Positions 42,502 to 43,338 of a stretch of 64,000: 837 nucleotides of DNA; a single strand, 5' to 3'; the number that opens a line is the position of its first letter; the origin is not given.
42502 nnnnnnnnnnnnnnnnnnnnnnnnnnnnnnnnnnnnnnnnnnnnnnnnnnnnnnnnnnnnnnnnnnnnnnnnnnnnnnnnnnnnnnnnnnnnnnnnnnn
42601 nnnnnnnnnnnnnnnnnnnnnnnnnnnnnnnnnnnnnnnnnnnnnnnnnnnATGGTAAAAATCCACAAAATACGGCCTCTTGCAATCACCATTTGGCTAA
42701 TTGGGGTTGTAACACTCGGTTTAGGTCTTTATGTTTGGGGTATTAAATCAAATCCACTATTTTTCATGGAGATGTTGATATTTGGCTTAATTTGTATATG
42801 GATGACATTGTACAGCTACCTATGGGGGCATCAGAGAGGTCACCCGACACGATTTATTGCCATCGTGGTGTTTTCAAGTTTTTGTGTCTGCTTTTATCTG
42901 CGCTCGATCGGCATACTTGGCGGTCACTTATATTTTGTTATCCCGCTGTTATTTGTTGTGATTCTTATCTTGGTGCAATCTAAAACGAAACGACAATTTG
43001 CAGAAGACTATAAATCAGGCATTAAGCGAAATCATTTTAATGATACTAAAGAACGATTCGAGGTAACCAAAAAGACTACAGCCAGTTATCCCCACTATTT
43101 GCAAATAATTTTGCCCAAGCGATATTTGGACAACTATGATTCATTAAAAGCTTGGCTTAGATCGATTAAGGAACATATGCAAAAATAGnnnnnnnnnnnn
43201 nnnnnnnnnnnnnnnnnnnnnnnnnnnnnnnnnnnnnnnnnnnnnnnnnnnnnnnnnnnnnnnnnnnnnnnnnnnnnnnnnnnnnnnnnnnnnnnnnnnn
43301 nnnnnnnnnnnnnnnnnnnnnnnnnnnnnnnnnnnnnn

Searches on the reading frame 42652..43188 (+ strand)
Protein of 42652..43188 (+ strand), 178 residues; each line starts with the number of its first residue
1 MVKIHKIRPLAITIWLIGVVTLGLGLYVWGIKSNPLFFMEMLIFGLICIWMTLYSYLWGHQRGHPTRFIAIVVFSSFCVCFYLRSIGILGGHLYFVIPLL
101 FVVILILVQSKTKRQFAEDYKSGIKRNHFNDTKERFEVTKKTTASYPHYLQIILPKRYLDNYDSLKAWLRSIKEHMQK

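Call 5: search_protein_families(library=pfam, proteins=[window:42652-43188:+], max_evalue=0.01)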
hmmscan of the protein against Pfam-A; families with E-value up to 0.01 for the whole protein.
window:42652-43188:+ (178 aa): 1 family
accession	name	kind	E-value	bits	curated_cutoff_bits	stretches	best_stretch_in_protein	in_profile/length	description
PF11023.14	DUF2614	-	0.0089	16.6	21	1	3-58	5-57/111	Zinc-ribbon containing domain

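Call 6: search_protein_families(library=ncbifam, proteins=[window:42652-43188:+], max_evalue=0.01)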
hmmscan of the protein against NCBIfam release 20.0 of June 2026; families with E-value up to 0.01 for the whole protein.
window:42652-43188:+ (178 aa): 1 family
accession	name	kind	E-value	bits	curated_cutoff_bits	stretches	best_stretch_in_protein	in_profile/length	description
NF002796.0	PRK02935.1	equivalog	0.0007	19.5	108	1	2-58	7-60/118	hypothetical protein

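Call 32: find_homologous_proteins(query=window:42652-43185:+, max_evalue=0.001)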
Query window:42652-43185:+ (178 aa): 2 proteins with E <= 0.001 among 81 candidates.
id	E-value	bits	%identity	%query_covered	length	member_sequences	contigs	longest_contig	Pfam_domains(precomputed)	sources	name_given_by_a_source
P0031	6.1e-116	402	100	100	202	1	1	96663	-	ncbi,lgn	-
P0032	1.8e-86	306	79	100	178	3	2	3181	-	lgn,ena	-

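Call 34: find_encoding_contigs(protein=P0032, flank=10000, max_places=10)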
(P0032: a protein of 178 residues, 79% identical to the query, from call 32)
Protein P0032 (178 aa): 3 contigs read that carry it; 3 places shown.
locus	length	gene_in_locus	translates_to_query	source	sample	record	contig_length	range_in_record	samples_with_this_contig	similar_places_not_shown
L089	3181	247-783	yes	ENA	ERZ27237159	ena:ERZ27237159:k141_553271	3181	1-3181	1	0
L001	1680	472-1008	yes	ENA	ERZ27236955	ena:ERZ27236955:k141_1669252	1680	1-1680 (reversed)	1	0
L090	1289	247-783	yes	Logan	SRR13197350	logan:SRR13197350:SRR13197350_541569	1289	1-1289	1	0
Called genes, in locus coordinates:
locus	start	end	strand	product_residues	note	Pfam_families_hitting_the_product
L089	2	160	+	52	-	?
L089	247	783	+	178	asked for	-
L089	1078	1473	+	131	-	-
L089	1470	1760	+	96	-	-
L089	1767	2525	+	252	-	PF02517:Rce1-like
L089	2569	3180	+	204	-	?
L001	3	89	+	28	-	?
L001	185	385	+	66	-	-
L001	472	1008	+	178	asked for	-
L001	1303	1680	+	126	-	?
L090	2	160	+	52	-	?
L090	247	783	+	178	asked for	-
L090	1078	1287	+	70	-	?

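Call 74: search_protein_families(library=phrogs, proteins=[window:42652-43185:+, L089:1078-1470:+, L089:1470-1757:+], max_evalue=0.01)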
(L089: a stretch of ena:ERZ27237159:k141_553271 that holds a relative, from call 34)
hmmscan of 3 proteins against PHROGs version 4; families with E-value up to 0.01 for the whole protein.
window:42652-43185:+ (178 aa): 0 families

L089:1078-1470:+ (131 aa): 0 families

L089:1470-1757:+ (96 aa): 0 families

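Call 78: predict_structure(alignment_id=A3)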
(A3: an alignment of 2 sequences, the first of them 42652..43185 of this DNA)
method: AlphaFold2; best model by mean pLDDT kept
length: 178 residues; sequences in the alignment: 2
mean_pLDDT: 56.5   pTM: 0.33
mean pLDDT of the five models: 56.5, 54.6, 52.1, 51.8, 48.2
residues with pLDDT >= 90: 0; 70-90: 18; 50-70: 99; < 50: 61
segments of 3 or more residues with pLDDT < 50: 1-9, 60-62, 111-151, 175-178
pLDDT, mean of each block of 10 residues (from residue 1): 38 65 67 71 73 62 57 68 63 59 57 43 39 43 40 53 66 52
secondary structure, 60 per line:
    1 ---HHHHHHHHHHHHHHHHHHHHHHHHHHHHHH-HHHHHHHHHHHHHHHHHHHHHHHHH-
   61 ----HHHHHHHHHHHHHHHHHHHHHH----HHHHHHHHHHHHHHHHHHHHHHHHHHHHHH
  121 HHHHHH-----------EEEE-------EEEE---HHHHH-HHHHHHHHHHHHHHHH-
elements in order: H4-33 H35-59 H65-86 H91-126 E138-141 E149-152 H156-160 H162-177
